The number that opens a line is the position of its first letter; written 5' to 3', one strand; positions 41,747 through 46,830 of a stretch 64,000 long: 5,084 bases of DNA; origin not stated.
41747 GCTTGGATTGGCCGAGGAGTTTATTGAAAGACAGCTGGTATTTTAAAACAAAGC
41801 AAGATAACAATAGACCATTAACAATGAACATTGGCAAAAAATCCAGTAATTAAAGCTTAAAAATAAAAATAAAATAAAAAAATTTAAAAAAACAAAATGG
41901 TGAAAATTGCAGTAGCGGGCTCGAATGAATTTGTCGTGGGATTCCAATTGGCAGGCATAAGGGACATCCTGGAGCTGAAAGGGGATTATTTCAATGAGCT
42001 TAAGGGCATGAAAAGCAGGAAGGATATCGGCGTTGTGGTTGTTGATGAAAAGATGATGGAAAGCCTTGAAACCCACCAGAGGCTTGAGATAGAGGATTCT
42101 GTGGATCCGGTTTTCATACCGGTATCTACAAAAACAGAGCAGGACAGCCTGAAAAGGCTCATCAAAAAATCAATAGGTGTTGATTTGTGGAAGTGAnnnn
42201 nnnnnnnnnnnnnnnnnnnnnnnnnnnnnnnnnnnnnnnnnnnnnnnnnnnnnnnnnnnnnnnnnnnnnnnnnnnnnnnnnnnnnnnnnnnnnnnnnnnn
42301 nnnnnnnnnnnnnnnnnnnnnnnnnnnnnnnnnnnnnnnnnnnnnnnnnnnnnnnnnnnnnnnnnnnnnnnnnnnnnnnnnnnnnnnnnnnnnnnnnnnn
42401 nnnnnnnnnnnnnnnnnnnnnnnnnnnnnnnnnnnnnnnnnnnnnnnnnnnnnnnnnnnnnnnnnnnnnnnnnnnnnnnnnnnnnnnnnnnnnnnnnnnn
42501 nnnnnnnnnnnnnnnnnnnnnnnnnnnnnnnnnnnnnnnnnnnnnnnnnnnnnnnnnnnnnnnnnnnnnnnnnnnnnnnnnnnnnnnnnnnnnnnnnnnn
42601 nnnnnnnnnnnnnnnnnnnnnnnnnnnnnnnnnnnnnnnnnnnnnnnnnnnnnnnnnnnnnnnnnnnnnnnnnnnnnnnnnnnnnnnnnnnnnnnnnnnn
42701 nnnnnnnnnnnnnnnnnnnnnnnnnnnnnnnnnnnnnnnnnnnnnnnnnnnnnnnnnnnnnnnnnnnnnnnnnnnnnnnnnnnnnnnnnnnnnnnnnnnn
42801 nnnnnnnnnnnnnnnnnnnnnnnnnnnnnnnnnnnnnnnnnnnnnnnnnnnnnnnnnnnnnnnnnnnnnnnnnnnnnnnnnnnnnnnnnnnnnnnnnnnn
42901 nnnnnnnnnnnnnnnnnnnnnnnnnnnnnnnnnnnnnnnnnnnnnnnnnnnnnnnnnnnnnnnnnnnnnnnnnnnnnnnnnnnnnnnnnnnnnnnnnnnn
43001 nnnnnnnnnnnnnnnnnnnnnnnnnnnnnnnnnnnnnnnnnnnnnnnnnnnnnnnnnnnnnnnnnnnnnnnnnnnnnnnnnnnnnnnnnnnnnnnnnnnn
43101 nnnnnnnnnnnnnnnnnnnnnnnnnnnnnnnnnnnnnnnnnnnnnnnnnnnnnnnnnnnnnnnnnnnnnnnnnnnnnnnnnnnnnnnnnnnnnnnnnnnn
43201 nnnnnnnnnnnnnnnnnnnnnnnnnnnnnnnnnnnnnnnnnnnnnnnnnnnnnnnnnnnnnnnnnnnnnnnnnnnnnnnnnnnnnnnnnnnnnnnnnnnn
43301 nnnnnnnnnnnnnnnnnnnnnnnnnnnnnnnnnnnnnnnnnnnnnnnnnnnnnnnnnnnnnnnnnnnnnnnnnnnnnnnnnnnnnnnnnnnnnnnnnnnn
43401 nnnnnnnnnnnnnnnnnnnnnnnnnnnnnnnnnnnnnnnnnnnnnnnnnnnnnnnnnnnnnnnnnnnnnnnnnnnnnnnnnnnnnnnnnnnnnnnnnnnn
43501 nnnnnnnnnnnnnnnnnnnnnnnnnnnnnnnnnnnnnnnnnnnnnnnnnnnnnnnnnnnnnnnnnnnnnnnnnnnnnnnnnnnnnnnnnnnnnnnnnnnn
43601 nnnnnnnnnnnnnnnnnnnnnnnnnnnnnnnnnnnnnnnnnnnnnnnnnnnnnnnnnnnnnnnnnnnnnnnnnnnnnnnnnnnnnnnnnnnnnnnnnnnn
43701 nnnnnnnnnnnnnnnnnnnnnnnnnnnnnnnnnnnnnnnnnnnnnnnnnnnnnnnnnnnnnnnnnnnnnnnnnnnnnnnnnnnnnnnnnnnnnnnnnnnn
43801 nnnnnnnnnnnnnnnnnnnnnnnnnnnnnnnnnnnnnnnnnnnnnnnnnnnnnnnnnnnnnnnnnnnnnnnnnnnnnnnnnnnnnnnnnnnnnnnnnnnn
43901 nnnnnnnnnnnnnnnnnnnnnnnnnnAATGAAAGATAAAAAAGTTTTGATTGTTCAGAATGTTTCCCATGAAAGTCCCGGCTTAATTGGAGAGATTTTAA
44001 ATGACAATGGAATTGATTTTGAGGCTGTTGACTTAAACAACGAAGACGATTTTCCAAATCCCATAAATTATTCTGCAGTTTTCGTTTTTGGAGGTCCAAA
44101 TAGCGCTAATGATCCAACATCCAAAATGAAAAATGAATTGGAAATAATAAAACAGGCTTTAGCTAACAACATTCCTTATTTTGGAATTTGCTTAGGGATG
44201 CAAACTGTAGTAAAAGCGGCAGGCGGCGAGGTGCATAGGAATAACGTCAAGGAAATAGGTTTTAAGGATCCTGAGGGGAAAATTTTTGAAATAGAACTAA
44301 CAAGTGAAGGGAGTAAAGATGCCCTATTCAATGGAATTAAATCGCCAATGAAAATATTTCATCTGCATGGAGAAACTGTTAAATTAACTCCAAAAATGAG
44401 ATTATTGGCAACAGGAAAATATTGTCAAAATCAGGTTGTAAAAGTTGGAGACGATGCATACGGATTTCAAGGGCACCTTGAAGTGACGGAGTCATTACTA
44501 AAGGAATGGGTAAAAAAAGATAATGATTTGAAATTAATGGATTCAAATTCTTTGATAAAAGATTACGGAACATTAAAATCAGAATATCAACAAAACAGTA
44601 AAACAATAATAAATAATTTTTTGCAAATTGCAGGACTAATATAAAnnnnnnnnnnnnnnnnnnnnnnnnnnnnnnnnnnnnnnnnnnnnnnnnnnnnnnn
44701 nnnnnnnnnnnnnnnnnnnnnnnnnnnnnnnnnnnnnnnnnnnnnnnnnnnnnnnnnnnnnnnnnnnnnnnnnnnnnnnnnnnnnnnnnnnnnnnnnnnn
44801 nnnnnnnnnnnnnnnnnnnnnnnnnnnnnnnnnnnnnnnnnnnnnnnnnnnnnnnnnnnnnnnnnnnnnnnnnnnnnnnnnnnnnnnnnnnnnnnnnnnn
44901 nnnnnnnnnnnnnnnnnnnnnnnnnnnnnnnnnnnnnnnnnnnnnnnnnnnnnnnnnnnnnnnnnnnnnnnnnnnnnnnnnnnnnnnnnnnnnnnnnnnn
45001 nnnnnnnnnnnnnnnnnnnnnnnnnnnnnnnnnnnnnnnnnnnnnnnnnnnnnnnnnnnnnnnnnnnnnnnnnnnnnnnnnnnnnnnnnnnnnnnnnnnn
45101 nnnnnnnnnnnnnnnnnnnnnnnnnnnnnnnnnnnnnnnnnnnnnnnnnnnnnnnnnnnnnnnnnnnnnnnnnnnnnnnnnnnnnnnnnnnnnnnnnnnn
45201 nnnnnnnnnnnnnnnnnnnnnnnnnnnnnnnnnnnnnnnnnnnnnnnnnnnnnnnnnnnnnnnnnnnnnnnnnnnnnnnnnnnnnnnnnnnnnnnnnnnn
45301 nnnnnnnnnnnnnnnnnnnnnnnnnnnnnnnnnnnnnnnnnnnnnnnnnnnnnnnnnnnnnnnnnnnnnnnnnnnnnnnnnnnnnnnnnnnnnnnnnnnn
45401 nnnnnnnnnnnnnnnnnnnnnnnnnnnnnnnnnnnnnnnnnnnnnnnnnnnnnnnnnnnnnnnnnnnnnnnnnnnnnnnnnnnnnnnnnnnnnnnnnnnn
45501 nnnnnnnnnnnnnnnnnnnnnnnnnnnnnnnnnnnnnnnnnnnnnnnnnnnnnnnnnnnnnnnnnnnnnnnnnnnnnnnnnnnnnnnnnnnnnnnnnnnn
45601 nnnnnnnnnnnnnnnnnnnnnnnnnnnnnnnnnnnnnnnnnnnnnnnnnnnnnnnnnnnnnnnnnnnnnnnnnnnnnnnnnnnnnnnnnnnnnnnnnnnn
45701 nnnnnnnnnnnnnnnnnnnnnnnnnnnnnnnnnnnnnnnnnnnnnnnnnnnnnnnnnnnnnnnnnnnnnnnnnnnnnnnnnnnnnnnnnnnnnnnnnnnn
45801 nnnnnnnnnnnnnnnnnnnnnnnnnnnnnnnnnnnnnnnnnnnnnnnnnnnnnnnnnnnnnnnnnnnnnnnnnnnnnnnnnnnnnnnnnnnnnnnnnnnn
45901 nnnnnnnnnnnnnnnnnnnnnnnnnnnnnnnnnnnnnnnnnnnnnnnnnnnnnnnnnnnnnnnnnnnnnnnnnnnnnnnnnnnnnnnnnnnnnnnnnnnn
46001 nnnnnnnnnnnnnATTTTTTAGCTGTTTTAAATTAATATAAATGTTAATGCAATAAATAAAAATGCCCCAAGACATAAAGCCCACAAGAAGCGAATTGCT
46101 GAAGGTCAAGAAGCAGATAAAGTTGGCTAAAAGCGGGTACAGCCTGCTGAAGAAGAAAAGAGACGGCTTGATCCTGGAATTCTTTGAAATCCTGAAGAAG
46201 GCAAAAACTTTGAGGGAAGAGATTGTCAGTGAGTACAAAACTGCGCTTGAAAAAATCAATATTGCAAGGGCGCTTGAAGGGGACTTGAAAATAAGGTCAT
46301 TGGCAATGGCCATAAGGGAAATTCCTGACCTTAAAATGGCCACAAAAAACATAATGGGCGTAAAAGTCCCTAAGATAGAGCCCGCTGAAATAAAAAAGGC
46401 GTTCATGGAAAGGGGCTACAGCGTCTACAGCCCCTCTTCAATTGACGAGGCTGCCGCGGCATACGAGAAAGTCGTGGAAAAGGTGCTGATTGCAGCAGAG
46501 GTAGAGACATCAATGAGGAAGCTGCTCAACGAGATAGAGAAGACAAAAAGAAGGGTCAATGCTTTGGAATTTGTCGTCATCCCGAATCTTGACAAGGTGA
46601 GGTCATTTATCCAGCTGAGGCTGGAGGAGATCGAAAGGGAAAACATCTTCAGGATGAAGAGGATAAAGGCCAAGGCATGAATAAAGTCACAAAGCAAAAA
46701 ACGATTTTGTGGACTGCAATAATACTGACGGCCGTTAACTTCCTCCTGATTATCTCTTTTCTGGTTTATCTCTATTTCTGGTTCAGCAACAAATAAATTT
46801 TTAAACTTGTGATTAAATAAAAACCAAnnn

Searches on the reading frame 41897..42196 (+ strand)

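Call 52: search_protein_families(library=pfam, proteins=[window:41897-42196:+], max_evalue=0.001)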
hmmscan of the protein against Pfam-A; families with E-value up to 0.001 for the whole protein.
window:41897-42196:+ (99 aa): 1 family
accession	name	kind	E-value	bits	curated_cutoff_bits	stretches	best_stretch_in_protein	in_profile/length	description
PF01990.22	ATP-synt_F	-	7.5e-12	45.8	23.5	1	4-87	1-89/91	ATP synthase (F/14-kDa) subunit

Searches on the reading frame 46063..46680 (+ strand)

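Call 51: search_protein_families(library=pfam, proteins=[window:46063-46680:+], max_evalue=0.001)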
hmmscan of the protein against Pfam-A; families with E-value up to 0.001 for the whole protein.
window:46063-46680:+ (205 aa): 1 family
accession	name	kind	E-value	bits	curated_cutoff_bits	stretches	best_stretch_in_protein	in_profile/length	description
PF01813.22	ATP-synt_D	-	1.9e-54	185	25.7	1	11-203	1-196/196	ATP synthase subunit D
